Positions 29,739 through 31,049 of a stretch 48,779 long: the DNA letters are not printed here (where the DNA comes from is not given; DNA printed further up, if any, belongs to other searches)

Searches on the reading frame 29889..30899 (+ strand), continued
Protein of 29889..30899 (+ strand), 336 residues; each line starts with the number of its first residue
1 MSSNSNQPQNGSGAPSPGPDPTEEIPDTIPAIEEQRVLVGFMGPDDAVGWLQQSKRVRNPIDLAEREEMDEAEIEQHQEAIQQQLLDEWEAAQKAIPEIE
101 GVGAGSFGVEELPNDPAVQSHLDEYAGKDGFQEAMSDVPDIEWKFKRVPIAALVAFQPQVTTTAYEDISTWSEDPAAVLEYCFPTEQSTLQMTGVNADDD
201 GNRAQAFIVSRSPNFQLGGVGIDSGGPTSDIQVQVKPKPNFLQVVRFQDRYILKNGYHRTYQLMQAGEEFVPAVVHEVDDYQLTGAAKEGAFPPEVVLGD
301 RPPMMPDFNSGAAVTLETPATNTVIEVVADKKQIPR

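Call 55: get_annotated_region(hit=H2, flank=6000)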
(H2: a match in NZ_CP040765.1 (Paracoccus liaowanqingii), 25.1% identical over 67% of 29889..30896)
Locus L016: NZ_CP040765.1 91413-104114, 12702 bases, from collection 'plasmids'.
description: Paracoccus liaowanqingii strain 2251 plasmid unnamed1, complete sequence
organism: Paracoccus liaowanqingii (NCBI taxid 2560053)
taxonomy: Bacteria; Pseudomonadota; Alphaproteobacteria; Rhodobacterales; Paracoccaceae; Paracoccus; Paracoccus liaowanqingii
host: -; source: Tibetan antelope,cell culture,feces; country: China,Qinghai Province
typing (MOB-suite, as given by PLSDB): non-mobilizable
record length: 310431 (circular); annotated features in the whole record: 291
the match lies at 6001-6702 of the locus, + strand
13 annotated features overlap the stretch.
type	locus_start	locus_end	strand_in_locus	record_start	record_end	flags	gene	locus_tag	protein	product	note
CDS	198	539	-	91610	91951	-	-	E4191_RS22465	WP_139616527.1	hypothetical protein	-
CDS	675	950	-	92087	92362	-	-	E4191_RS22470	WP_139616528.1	type II toxin-antitoxin system RelE/ParE family toxin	GO:0030541 - plasmid partitioning [Evidence IEA]; GO:0051290 - protein heterotetramerization [Evidence IEA]; GO:0009432 ...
CDS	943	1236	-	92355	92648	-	-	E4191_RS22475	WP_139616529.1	type II toxin-antitoxin system RelB/DinJ family antitoxin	GO:0006355 - regulation of DNA-templated transcription [Evidence IEA]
CDS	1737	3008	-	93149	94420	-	-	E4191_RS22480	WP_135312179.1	IS256 family transposase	-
CDS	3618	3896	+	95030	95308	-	-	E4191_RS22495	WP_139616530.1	metal/formaldehyde-sensitive transcriptional repressor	-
CDS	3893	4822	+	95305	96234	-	dmeF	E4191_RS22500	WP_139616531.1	CDF family Co(II)/Ni(II) efflux transporter DmeF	GO:0006812 - monoatomic cation transport [Evidence IEA]; GO:0055085 - transmembrane transport [Evidence IEA]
CDS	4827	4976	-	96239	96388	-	-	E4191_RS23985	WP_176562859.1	hypothetical protein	-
CDS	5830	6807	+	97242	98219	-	-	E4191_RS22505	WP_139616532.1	hypothetical protein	-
CDS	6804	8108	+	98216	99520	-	-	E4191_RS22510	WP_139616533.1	HlyD family efflux transporter periplasmic adaptor subunit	-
CDS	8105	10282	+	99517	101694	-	-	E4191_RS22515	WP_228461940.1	peptidase domain-containing ABC transporter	-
CDS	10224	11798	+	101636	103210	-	-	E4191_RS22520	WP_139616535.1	ATP-binding protein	-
CDS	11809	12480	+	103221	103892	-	-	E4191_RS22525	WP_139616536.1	response regulator transcription factor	GO:0000160 - phosphorelay signal transduction system [Evidence IEA]; GO:0006355 - regulation of DNA-templated ...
CDS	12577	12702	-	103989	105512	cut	-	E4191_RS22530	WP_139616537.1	ABC transporter transmembrane domain-containing protein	GO:0055085 - transmembrane transport [Evidence IEA]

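Call 56: get_annotated_region(hit=H3, flank=6000)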
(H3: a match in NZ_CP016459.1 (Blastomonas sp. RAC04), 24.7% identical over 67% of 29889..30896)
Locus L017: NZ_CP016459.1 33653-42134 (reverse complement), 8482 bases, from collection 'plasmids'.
description: Blastomonas sp. RAC04 plasmid pBSY18_3, complete sequence
organism: Blastomonas sp. RAC04 (NCBI taxid 1842535)
taxonomy: Bacteria; Pseudomonadota; Alphaproteobacteria; Sphingomonadales; Sphingomonadaceae; Blastomonas; Blastomonas sp. RAC04
host: -; source: Microbial isolate,Algal phycosphere; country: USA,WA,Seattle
typing (MOB-suite, as given by PLSDB): mobilizable; relaxase MOBQ
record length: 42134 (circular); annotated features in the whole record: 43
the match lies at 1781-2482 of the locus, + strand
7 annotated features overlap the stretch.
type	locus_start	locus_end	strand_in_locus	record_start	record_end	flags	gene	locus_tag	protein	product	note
CDS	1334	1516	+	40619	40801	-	-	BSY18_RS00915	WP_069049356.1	hypothetical protein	-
CDS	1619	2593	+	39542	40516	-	-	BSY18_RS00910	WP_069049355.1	hypothetical protein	-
CDS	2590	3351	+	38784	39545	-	-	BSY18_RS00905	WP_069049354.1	2OG-Fe(II) oxygenase family protein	-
CDS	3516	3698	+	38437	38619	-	-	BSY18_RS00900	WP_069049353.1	hypothetical protein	-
CDS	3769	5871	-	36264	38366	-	-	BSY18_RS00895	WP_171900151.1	peptidase domain-containing ABC transporter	-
CDS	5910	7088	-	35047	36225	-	-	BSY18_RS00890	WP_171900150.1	HlyD family efflux transporter periplasmic adaptor subunit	-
CDS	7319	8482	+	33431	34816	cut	-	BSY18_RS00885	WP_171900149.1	efflux transporter outer membrane subunit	GO:0006810 - transport [Evidence IEA]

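Call 66: list_cluster_members(proteins=[P0001, P0005, P0008, P0010, P0011])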
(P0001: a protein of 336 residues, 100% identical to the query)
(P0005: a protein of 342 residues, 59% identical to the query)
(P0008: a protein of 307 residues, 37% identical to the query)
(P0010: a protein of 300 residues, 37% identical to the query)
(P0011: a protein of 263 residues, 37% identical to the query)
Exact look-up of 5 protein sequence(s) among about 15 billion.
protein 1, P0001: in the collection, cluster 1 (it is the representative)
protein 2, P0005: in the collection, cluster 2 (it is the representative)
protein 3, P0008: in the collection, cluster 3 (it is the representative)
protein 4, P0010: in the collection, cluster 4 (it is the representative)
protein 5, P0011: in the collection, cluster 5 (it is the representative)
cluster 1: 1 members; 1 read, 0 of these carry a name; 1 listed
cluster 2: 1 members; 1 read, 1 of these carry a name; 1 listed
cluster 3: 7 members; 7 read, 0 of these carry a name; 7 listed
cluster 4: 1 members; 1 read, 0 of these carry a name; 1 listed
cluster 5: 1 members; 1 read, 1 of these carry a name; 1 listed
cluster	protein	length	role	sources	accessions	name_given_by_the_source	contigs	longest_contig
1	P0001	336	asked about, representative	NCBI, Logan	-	-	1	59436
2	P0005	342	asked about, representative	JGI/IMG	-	hypothetical protein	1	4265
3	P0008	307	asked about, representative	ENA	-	-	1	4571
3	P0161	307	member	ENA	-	-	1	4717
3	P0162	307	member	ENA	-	-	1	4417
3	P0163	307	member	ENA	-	-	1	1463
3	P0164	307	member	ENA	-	-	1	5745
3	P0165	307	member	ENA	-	-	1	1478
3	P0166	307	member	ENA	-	-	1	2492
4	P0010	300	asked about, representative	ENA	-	-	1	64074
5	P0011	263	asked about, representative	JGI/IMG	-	hypothetical protein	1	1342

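Call 73: find_homologous_proteins(query=A5, max_evalue=1e-20)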
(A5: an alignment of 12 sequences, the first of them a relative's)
Query A5 (12 sequences) (324 aa, profile of the alignment): 26 proteins with E <= 1e-20 among 8000 candidates.
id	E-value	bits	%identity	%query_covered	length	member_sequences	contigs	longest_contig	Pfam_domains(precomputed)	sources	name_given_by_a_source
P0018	7.4e-126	438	38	100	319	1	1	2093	-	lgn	-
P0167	7.3e-120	418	44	98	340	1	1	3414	-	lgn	-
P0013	2.9e-118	413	100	100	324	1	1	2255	-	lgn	-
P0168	6.3e-117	408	41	100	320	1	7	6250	-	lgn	-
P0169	1.0e-115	404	41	100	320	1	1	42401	-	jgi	jgi:hypothetical protein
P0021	5.2e-114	399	36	99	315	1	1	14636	-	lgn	-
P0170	7.9e-112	392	63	100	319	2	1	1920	-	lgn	-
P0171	6.4e-111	389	39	100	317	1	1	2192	-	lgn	-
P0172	5.0e-110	386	59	100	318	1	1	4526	-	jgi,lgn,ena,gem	-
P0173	3.7e-109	383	62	100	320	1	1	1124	-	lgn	-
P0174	5.0e-109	382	63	98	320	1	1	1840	-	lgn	-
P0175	6.6e-109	382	59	100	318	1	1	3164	-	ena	-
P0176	1.5e-108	381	56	100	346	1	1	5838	-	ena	-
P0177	7.9e-108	379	57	100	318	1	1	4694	-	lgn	-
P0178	1.3e-107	378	71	97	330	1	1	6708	-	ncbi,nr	ncbi:MAG TPA: hypothetical protein VFJ06_09370 [Halococcus sp.]|nr:hypothetical protein [Halococcus 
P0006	2.2e-106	374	38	97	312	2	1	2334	-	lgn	-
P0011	5.1e-88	313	59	81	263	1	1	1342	-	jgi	jgi:hypothetical protein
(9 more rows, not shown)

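Call 75: find_encoding_contigs(protein=P0169, flank=6000, max_places=3)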
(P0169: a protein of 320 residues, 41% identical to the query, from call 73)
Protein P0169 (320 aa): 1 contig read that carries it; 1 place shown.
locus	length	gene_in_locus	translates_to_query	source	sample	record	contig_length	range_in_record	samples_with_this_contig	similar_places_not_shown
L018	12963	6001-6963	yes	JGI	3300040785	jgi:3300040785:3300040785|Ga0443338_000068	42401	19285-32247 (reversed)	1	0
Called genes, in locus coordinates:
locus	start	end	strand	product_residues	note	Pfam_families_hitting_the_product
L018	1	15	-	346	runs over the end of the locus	PF00589:Phage_integrase (weak)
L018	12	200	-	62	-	-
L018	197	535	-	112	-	PF00382:TFIIB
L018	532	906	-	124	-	-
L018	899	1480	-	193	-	PF00226:DnaJ (weak)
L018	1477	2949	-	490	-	PF23451:Zn_ribbon_PaaD (faint)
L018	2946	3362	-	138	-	-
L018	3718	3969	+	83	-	-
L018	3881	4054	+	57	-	-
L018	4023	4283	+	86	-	PF24113:DUF7387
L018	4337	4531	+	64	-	PF07927:HicA_toxin (weak)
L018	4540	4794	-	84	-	-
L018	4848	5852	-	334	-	PF13191:AAA_16, PF13401:AAA_22, PF22703:Cdc6_lid, PF16193:AAA_assoc_2 (weak)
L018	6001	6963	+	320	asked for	-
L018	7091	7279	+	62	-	-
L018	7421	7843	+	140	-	-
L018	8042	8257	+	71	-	PF24113:DUF7387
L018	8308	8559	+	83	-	PF07927:HicA_toxin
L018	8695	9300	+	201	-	PF00589:Phage_integrase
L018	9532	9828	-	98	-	-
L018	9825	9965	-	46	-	-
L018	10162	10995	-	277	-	-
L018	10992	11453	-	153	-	-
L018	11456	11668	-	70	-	-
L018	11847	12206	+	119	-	-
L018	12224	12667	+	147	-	PF27730:UCP028589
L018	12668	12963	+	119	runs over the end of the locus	-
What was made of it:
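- Relatives of the ORF lie in mobile-element contexts, one of them next to a divergent cdc6 gene (call 75).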

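Call 76: find_encoding_contigs(protein=P0167, flank=6000, max_places=3)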
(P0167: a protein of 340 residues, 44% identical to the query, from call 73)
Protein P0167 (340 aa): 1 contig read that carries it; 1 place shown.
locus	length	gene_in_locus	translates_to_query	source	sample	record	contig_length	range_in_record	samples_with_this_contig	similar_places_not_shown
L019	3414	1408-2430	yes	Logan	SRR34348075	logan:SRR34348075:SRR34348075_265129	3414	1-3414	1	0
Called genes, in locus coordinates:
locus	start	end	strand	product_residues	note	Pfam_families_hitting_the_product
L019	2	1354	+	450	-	?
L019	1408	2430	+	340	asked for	-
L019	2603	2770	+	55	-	-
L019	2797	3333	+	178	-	PF13650:Asp_protease_2 (faint)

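Call 77: find_encoding_contigs(protein=P0168, flank=6000, max_places=6)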
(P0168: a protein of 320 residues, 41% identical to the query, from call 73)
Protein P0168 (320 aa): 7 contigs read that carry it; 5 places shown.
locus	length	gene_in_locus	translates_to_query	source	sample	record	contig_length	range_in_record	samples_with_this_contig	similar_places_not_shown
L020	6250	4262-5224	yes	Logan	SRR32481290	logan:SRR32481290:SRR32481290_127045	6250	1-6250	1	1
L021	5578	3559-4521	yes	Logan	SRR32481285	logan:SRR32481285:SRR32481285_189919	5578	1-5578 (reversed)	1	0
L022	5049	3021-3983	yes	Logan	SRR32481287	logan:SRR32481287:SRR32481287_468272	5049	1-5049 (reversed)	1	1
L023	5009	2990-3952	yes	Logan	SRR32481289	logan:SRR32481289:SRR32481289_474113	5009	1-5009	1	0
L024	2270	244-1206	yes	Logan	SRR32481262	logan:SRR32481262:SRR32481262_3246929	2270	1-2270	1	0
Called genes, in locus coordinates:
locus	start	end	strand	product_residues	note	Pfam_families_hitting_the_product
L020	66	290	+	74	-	-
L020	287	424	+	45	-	-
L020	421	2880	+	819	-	PF08706:D5_N, PF19263:DUF5906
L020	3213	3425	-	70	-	-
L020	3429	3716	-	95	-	-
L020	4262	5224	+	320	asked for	-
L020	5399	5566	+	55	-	-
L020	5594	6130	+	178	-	PF13650:Asp_protease_2 (weak)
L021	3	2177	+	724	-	?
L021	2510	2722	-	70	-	-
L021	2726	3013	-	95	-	-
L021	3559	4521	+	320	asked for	-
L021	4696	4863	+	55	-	-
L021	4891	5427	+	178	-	PF13650:Asp_protease_2 (weak)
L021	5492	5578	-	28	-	?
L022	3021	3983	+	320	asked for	-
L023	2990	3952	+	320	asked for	-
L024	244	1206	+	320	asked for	-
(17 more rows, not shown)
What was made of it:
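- Haloarchaeal relatives are followed by a 55-aa ORF (call 77).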

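Call 80: search_protein_families(library=pfam, proteins=[L001:1-606:+, L001:2549-2779:-, L002:1080-1919:+, L002:2142-2468:+, L020:5399-5566:+, L020:5594-6130:+, L018:7091-7279:+, L018:7421-7843:+, L003:504-977:+, L006:1380-2024:-], max_evalue=0.01)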
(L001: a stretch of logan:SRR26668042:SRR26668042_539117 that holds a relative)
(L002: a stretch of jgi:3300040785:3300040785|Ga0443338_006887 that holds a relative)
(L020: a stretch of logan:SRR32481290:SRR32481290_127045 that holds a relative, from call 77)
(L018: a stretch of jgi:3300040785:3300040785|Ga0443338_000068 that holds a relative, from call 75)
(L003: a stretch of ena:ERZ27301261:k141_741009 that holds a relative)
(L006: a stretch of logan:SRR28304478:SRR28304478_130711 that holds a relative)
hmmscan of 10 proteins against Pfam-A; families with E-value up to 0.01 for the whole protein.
L001:1-606:+ (201 aa): 0 families

L001:2549-2779:- (76 aa): 0 families

L002:1080-1919:+ (279 aa): 2 families
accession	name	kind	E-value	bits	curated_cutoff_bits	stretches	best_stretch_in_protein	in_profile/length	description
PF25212.1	HVO_A0114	-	0.00058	20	27.6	0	196-232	38-74/84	HVO_A0114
PF24560.1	zf-C2H2_OTU1_C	-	0.0095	16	27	0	53-73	6-26/35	Ubiquitin thioesterase OTU1, C-terminal C2H2-type zinc finger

L002:2142-2468:+ (108 aa): 0 families

L020:5399-5566:+ (55 aa): 0 families

L020:5594-6130:+ (178 aa): 2 families
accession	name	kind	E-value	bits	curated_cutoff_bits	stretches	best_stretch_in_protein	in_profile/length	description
PF13650.11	Asp_protease_2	-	2.1e-06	28.8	24.3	1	28-80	2-54/90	Aspartyl protease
PF13975.11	gag-asp_proteas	-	0.00021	22.3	28.2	1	28-83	2-57/92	gag-polyprotein putative aspartyl protease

L018:7091-7279:+ (62 aa): 0 families

L018:7421-7843:+ (140 aa): 0 families

L003:504-977:+ (157 aa): 0 families

L006:1380-2024:- (214 aa): 0 families

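Call 105: search_solved_structures(query=A6, max_evalue=10, show_alignments=2)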
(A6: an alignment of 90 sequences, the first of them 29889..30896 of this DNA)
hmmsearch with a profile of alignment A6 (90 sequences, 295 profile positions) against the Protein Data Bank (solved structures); distinct sequences matched with E-value up to 10: 8.
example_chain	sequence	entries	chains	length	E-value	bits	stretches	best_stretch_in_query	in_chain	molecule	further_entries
5ujd_A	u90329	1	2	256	0.0019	20.7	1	194-239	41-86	Siderophore biosynthesis protein SbnI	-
6nr6_A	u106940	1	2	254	0.0019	20.7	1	194-239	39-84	Bifunctional transcriptional regulator/O-phospho-L-serine synthase SbnI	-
5x0j_A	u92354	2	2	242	0.003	20.1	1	206-235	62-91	Free serine kinase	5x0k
5x0b_A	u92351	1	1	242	0.0033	20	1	206-235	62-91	Free serine kinase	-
5x0e_A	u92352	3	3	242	0.0033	20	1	206-235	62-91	Free serine kinase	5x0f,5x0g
1vk1_A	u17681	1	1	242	0.0088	18.6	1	207-235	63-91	Conserved hypothetical protein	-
5uje_A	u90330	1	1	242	0.053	16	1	202-231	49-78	SbnI protein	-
6yj1_A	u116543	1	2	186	1.3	11.5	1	214-243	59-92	ORF007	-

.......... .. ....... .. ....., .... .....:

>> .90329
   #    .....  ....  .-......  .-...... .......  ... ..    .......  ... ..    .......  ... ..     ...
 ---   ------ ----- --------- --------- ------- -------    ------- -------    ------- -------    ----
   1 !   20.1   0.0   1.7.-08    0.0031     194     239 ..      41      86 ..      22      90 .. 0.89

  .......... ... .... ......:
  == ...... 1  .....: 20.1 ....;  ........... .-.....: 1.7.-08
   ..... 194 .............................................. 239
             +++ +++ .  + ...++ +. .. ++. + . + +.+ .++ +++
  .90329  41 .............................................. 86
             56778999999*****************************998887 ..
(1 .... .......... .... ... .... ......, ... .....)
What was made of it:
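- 29889..30899 (+): 336-aa ORF of an unnamed family with an invariant NGYHR motif. The profile hits SbnI and SerK at E 0.002-0.003 (call 105).
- On ParB/Srx superfamily (the protein): The profile hits SbnI and SerK at E 0.002-0.003 over 30-46 residues (call 105).
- Closest known: Free serine kinases SbnI and SerK. Same: The family profile aligns over the G-x-H-R core strand-helix region at E 0.002-0.003 (call 105).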

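Call 109: find_encoding_contigs(protein=P0001, flank=3000, max_places=6)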
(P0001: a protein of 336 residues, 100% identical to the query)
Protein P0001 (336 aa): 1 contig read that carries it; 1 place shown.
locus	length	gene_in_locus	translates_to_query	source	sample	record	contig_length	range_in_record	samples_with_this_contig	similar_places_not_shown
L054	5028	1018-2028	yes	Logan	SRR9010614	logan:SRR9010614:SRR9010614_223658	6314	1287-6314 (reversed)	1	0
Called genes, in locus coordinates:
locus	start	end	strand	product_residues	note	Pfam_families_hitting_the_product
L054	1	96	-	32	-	?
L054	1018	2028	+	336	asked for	-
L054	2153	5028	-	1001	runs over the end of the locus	PF20127:DUF6517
